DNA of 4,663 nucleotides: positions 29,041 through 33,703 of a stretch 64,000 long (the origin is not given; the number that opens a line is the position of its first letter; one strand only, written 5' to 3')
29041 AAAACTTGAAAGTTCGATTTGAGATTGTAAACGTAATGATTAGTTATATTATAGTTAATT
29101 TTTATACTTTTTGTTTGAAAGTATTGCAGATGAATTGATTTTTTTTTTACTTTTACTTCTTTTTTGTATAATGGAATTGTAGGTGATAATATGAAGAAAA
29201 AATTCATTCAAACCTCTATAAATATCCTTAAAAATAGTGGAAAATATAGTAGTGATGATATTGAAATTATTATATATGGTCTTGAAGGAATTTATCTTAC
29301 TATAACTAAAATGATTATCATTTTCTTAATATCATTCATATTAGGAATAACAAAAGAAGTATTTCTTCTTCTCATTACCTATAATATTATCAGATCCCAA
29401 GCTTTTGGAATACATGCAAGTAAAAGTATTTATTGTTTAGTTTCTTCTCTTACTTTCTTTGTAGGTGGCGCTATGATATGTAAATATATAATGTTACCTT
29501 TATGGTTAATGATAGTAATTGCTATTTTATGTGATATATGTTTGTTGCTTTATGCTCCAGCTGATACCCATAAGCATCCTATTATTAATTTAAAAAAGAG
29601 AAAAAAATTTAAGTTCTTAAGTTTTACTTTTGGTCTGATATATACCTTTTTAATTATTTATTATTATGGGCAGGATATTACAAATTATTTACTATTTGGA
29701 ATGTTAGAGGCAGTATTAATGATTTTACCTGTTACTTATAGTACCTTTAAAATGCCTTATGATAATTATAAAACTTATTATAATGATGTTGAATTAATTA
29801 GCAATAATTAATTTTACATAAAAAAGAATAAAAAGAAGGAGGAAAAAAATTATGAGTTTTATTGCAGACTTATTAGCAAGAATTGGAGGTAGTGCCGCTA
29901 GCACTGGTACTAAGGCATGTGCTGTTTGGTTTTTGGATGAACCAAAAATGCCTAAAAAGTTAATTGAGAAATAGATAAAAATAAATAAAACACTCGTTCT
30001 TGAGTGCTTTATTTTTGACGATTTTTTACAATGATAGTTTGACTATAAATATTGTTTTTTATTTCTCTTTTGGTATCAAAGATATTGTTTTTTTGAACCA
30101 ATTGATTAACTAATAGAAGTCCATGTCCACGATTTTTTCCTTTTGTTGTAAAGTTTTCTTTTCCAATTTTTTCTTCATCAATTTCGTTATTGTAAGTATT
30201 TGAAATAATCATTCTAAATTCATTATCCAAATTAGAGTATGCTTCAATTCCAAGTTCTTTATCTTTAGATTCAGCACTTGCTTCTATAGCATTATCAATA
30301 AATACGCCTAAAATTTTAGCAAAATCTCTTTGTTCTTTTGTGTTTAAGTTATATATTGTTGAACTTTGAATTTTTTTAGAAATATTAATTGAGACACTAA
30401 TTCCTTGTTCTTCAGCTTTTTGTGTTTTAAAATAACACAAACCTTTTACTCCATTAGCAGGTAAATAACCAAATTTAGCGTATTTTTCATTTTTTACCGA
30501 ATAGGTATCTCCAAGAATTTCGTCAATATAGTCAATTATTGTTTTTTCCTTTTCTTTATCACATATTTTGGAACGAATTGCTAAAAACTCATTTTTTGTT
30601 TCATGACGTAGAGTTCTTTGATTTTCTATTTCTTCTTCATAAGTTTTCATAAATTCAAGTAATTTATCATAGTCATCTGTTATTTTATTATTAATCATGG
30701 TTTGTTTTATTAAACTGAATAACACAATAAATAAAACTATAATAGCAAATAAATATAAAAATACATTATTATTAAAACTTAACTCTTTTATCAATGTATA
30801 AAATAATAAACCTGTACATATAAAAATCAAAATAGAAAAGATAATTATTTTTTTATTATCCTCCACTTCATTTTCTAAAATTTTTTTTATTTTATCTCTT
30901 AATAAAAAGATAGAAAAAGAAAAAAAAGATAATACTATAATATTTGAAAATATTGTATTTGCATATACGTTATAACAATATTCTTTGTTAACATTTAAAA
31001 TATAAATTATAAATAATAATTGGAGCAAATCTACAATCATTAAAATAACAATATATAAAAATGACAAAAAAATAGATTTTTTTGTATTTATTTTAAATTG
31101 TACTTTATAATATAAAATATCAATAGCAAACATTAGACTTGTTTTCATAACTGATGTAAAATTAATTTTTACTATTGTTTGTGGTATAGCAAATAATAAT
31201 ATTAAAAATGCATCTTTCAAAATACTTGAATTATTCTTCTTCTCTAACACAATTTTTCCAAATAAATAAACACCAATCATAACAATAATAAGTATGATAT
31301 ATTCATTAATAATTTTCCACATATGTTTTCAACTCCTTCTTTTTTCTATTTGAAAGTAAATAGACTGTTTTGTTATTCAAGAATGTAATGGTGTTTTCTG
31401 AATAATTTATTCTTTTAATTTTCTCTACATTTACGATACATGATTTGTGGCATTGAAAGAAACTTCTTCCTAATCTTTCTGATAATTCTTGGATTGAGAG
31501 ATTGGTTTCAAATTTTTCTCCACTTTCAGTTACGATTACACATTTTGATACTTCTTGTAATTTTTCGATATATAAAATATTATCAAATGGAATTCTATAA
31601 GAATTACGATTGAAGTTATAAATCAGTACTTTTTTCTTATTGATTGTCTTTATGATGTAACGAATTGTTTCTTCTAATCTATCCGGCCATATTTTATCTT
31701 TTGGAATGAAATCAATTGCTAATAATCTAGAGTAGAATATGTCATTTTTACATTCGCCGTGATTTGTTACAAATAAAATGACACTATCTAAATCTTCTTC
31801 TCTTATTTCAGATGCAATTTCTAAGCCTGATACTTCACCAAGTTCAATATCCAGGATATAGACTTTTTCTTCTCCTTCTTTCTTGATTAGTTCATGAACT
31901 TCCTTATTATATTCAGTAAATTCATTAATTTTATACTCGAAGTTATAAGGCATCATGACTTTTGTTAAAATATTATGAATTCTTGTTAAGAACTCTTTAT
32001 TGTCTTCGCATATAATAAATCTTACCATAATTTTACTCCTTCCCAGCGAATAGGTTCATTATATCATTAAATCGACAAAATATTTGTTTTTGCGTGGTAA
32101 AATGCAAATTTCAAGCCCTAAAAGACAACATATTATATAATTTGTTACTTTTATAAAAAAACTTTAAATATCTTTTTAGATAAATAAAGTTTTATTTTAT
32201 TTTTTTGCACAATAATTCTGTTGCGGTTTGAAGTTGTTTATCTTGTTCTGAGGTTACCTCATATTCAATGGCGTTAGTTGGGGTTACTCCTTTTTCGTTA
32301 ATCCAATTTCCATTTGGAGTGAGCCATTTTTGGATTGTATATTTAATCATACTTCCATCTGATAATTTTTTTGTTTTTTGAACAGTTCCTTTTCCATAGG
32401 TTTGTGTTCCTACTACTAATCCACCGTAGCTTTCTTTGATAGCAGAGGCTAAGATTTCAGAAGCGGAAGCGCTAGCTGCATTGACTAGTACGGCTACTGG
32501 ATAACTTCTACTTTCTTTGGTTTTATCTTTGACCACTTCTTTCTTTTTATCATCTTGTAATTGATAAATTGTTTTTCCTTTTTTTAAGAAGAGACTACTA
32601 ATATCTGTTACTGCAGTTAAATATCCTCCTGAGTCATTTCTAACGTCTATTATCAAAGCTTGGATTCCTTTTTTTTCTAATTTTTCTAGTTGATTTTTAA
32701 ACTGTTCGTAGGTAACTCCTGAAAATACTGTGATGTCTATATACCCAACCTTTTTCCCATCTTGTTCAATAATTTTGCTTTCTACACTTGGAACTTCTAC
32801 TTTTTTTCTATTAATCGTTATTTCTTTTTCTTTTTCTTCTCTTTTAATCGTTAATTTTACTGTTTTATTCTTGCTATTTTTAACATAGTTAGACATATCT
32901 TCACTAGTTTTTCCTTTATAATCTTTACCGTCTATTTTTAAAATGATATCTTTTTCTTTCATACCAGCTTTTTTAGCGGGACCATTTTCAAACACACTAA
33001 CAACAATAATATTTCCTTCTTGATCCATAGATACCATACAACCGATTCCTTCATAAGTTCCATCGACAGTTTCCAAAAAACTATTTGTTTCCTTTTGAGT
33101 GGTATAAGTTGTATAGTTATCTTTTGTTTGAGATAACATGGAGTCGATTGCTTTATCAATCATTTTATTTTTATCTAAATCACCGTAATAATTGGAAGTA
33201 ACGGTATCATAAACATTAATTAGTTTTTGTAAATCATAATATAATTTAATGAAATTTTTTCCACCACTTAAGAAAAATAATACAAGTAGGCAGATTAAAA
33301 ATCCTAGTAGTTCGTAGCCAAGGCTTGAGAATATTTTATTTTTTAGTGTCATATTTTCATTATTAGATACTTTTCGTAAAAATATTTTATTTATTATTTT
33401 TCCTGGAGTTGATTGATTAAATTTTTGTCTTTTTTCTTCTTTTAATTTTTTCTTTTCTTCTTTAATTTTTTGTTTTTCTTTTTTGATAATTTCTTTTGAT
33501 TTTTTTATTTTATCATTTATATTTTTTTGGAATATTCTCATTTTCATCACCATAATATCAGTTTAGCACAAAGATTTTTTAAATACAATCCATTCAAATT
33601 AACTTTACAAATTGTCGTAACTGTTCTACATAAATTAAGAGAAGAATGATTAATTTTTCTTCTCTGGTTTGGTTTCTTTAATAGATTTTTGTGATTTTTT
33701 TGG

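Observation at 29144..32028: Split agr-type quorum-sensing locus with an unannotated 40-aa AgrD precursor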

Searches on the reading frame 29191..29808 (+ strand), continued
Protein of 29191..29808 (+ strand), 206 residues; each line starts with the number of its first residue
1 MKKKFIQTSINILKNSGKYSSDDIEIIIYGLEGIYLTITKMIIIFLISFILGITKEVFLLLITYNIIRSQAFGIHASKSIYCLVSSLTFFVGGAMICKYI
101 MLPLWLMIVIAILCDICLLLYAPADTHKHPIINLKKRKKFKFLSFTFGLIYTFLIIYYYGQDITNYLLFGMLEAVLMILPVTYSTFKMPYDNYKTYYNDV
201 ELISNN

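Call 42: get_annotated_region(hit=H12, flank=4000)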
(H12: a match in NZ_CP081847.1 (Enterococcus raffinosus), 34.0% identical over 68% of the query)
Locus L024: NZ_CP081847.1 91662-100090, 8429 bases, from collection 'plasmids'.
description: Enterococcus raffinosus strain CX012922 plasmid pCX012922, complete sequence
organism: Enterococcus raffinosus (NCBI taxid 71452)
taxonomy: Bacteria; Bacillota; Bacilli; Lactobacillales; Enterococcaceae; Enterococcus; Enterococcus raffinosus
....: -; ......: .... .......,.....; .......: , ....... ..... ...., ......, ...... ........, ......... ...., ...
typing (MOB-suite, as given by PLSDB): non-mobilizable
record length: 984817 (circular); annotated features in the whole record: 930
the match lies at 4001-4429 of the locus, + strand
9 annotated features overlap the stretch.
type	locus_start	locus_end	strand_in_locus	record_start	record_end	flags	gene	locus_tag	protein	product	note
CDS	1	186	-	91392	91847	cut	-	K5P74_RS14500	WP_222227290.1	hypothetical protein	-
CDS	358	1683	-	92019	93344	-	-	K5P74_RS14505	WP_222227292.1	replication-associated recombination protein A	GO:0006260 - DNA replication [Evidence IEA]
CDS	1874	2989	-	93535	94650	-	-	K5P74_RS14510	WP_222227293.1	NlpC/P60 family protein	-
CDS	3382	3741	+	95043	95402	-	-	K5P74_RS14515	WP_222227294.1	LytTR family DNA-binding domain-containing protein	-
CDS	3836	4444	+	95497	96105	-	-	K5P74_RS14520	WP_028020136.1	accessory gene regulator AgrB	-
CDS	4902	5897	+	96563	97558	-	-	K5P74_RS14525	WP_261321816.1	GHKL domain-containing protein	-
CDS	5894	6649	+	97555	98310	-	-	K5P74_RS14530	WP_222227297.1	LytTR family DNA-binding domain-containing protein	-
CDS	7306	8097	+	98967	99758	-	-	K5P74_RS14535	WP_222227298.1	TraX family protein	-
CDS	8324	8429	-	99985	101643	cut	-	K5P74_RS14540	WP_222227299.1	MucBP domain-containing protein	-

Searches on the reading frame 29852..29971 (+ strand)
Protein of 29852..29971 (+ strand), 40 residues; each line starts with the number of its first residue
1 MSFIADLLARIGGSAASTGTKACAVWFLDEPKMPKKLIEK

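Call 3: search_protein_families(library=pfam, proteins=[window:29852-29971:+], max_evalue=1)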
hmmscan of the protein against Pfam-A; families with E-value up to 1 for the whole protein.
seq(40 aa): 1 family
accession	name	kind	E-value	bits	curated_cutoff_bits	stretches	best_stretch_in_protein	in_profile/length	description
PF05931.16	AgrD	-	0.015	15.8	22.7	1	2-37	9-40/45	Staphylococcal AgrD protein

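Call 4: search_protein_families(library=ncbifam, proteins=[window:29852-29971:+], max_evalue=1)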
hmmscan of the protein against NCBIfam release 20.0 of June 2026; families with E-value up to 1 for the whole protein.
seq(40 aa): 2 families
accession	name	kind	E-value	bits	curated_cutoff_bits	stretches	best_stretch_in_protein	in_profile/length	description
TIGR04223.1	quorum_AgrD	subfamily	1.2e-06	28.6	19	1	5-38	4-37/38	AgrD family cyclic lactone autoinducer peptide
NF050025.1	SulfAcetaldRedSarD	equivalog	0.1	11.5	700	1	2-32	85-115/385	sulfoacetaldehyde reductase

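Call 8: find_encoding_contigs(protein=window:29852-29971:+, flank=6000, max_places=10)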
Protein seq(40 aa) (40 aa): 23 contigs read that carry it; 10 places shown.
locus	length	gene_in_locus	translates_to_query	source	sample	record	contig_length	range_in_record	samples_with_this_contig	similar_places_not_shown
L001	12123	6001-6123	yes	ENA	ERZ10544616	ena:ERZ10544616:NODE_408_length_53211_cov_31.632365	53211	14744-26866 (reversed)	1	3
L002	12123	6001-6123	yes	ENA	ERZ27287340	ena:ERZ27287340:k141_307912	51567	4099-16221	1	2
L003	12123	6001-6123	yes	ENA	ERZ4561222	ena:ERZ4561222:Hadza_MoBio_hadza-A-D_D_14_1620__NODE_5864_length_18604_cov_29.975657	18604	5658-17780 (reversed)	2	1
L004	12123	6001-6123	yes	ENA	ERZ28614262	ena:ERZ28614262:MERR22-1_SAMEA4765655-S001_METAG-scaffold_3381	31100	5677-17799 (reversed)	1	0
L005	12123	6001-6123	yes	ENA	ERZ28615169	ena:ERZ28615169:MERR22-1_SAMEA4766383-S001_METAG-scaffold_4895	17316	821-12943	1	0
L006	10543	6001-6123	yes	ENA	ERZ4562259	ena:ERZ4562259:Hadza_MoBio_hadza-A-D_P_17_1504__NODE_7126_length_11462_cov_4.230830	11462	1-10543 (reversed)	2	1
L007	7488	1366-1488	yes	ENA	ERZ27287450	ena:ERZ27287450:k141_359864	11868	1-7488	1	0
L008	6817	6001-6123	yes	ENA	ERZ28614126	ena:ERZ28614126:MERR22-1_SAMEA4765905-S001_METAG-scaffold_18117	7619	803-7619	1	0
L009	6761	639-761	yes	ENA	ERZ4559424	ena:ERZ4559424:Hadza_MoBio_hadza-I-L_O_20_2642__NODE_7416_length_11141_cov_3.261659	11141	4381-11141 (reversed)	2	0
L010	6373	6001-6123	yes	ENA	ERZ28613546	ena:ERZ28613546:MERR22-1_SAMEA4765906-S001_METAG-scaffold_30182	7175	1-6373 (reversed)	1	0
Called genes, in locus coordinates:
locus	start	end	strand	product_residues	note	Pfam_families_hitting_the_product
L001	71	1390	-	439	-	PF09587:PGA_cap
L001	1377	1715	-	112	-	-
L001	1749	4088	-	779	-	PF09364:XFP_N, PF03894:XFP, PF09363:XFP_C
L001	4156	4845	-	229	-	-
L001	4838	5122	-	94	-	PF06949:DUF1292 (weak)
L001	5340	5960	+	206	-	PF04647:AgrB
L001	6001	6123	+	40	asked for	-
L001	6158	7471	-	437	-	PF14501:HATPase_c_5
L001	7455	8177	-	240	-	PF00072:Response_reg, PF04397:LytTR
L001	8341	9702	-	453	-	PF22694:CtpB_N-like, PF00595:PDZ, PF13180:PDZ_2, PF17820:PDZ_6, PF03572:Peptidase_S41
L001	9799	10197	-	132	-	PF00436:SSB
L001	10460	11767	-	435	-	PF19295:SufBD_N, PF01458:SUFBD_core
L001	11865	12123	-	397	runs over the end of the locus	-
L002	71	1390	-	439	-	PF09587:PGA_cap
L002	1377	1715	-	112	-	-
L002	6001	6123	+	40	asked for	-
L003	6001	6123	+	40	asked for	-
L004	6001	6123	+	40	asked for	-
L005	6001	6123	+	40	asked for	-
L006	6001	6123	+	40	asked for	-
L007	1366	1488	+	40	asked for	-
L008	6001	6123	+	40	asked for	-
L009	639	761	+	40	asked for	-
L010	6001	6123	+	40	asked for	-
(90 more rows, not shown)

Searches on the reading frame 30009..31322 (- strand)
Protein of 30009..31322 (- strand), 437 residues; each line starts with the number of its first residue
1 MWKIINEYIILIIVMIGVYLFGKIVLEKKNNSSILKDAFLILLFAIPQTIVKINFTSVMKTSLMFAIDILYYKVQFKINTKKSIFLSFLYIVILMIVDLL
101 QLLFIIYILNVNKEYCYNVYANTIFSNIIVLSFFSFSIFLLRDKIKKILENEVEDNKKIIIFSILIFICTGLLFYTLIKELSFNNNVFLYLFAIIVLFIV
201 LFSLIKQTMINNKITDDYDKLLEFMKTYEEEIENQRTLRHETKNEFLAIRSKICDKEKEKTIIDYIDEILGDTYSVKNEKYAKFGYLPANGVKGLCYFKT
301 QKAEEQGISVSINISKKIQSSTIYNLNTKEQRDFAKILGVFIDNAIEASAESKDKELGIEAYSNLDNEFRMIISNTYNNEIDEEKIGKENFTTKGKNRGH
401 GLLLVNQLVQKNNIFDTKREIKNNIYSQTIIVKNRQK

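Call 3: search_protein_families(library=pfam, proteins=[window:30009-31322:-], max_evalue=1)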
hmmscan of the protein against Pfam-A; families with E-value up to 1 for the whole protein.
window:30009-31322:- (437 aa): 4 families
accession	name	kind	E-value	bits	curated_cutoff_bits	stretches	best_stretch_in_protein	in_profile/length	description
PF14501.12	HATPase_c_5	-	6.7e-10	39.2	22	1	331-432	3-101/102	GHKL domain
PF02518.31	HATPase_c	-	0.0001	23.1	26.4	1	331-411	3-86/111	Histidine kinase-, DNA gyrase B-, and HSP90-like ATPase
PF07130.17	YebG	-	0.0068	16.7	27.5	1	193-249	2-59/74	YebG protein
PF13581.12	HATPase_c_2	-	0.3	11.5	27.4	1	344-414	42-114/127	Histidine kinase-like ATPase domain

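Call 4: search_protein_families(library=ncbifam, proteins=[window:30009-31322:-], max_evalue=1)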
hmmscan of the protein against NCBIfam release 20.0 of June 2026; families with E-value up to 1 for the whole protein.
window:30009-31322:- (437 aa): 4 families
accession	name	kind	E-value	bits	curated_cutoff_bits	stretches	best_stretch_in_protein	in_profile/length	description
NF046015.1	HisKinAgrCStaph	equivalog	3e-17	62.9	500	1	23-428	14-412/414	quorum-sensing sensor histidine kinase AgrC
NF008298.1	PRK11086.1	subfamily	2.2e-10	39.6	520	1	225-412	326-503/529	DcuS/MalK family sensor histidine kinase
NF038334.1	malate_HK_MalK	exception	2.8e-07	29.6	800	1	240-412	338-503/533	malate sensor histidine kinase MalK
NF011627.0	PRK15053.1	equivalog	7.4e-07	28.1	656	1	213-411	320-516/552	sensor histidine kinase DpiB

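Call 5: list_cluster_members(proteins=[window:29852-29971:+, window:29191-29808:+, window:30009-31322:-, window:31306-32028:-])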
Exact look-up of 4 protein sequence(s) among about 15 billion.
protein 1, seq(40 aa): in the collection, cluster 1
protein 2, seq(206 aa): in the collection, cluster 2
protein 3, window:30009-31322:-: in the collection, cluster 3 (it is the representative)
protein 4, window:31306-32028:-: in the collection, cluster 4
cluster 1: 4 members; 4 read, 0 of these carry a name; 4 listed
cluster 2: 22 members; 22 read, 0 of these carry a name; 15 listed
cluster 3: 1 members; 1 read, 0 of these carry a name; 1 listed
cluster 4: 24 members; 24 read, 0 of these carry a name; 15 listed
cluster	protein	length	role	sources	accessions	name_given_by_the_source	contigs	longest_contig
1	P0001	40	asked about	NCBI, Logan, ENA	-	-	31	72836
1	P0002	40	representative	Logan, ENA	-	-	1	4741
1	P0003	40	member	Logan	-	-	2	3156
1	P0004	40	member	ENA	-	-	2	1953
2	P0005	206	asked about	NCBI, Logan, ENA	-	-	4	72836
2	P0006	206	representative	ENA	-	-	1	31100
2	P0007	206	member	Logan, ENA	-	-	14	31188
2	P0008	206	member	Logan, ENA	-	-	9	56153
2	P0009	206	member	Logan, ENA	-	-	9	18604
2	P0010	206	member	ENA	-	-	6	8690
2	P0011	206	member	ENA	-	-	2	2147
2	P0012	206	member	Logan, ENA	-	-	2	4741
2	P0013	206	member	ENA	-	-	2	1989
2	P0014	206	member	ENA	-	-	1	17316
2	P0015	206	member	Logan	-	-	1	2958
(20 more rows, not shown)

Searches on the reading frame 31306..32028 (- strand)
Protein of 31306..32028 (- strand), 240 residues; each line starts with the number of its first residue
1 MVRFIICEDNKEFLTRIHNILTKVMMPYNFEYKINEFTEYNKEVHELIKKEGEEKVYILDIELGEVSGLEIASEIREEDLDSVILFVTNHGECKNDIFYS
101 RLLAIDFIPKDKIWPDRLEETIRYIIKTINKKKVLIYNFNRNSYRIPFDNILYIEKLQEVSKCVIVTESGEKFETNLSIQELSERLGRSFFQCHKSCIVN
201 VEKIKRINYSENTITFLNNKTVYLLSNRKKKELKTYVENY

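Call 3: search_protein_families(library=pfam, proteins=[window:31306-32028:-], max_evalue=1)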
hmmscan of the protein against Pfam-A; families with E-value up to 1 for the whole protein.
window:31306-32028:- (240 aa): 4 families
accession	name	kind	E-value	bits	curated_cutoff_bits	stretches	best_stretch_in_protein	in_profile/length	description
PF04397.21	LytTR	-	2.9e-19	69.6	22.6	1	143-236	3-96/98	LytTr DNA-binding domain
PF00072.30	Response_reg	-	2.9e-11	43.9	30.2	1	5-121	2-109/111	Response regulator receiver domain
PF06953.17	ArsD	-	0.13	13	27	0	28-59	46-76/123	Arsenical resistance operon protein ArsD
PF06017.19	Myosin_TH1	-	0.75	9.9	31.1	1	186-236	36-80/185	Unconventional myosin tail, actin- and lipid-binding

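Call 4: search_protein_families(library=ncbifam, proteins=[window:31306-32028:-], max_evalue=1)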
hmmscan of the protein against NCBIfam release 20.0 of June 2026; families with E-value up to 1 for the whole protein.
window:31306-32028:- (240 aa): 31 families (the best 25 are shown)
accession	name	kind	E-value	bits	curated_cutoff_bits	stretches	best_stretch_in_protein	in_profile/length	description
NF046049.1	quorum_RR_AgrA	equivalog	3.4e-20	72.6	400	1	3-226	2-232/238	quorum-sensing response regulator AgrA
NF008677.0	PRK11697.1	equivalog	6.6e-14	51.8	246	1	48-235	43-233/238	two-component system response regulator BtsR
NF010684.1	PRK14084.1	equivalog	1.1e-06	28.5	375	2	33-133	28-123/254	response regulator transcription factor LytR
NF041946.1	LuxO_transreg_Vib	equivalog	3.3e-06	26.1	800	1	44-133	32-119/463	quorum-sensing sigma-54 dependent transcriptional regulator LuxO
NF033791.1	ActR_PrrA_rreg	equivalog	1.8e-05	24.8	250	1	4-111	4-103/173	ActR/PrrA/RegA family redox response regulator transcription factor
NF045944.1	ResRegRpaBCyano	equivalog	0.0002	20.8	330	1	45-135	34-121/229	response regulator transcription factor RpaB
NF051850.1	RespRegRprY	equivalog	0.00032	20.2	370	1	2-134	5-128/234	response regulator transcription factor RprY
NF033117.2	vanR_ACDEGLN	exception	0.00049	19.8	350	1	28-110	19-98/226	VanR-ABDEGLN family response regulator transcription factor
NF007419.0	PRK09958.1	equivalog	0.00049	19.7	251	1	6-102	5-90/204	acid-sensing system DNA-binding response regulator EvgA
NF053854.1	RespRegPhoBBctds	equivalog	0.00051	19.4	270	1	49-110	37-100/225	two-component system response regulator PhoB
NF041734.1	resp_reg_RppA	equivalog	0.00056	19.3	250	1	3-97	2-90/229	two-component system response regulator RppA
NF040749.1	tetrathio_RR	equivalog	0.00057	19.7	290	1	53-122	43-111/191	tetrathionate respiration response regulator TtrR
NF007005.1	PRK09468.1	equivalog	0.00067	19.1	331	1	15-128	13-121/237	osmolarity response regulator transcription factor OmpR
NF047793.1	ResRegPgtA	equivalog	0.0025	16.7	650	1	32-124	30-119/414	two-component system response regulator PgtA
NF006900.1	PRK09390.1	equivalog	0.0028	17.2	255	1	53-131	48-125/203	response regulator FixJ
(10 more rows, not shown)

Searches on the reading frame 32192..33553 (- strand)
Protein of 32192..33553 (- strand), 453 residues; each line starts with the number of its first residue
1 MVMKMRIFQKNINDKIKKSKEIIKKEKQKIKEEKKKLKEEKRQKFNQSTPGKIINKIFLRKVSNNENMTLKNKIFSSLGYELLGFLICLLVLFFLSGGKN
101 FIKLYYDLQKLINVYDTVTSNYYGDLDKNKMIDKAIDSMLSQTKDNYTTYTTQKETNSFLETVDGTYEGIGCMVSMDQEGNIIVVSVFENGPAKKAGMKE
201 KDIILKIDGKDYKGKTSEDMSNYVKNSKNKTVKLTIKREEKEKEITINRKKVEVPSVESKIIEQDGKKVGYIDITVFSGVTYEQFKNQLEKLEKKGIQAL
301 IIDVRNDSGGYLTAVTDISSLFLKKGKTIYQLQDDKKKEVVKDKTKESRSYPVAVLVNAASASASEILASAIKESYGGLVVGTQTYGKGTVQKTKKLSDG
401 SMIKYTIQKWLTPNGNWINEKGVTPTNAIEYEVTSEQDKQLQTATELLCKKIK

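Call 3: search_protein_families(library=pfam, proteins=[window:32192-33553:-], max_evalue=1)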
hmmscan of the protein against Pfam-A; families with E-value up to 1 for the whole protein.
window:32192-33553:- (453 aa): 9 families
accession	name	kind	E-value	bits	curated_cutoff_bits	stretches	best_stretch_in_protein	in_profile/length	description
PF03572.23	Peptidase_S41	-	4.9e-50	169.8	24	1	268-426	1-162/165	Peptidase family S41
PF13180.12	PDZ_2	-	4.6e-14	52.9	27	1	170-247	3-78/80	PDZ domain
PF00595.29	PDZ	-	5.5e-09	36.7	23.2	1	167-237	9-81/81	PDZ domain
PF17820.7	PDZ_6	-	1.3e-07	31.7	27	1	183-238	1-54/54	PDZ domain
PF22694.1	CtpB_N-like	-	2.7e-07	31.4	27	1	107-153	37-83/85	Activating protease CtpB N-terminal domain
PF04495.20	GRASP55_65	-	0.0009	20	27.7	1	179-247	42-111/138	GRASP55/65 PDZ-like domain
PF14685.13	PDZ_Tricorn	-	0.0011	19.3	25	1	190-247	30-88/88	Tricorn protease PDZ domain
PF21558.3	Pept_S41_N_bact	-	0.011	16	27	1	191-233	13-54/87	Bacteroidetes, Peptidase, S41 family, N-terminal domain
PF01321.24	Creatinase_N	-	0.12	13.3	22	0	237-305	59-126/128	Creatinase/Prolidase N-terminal domain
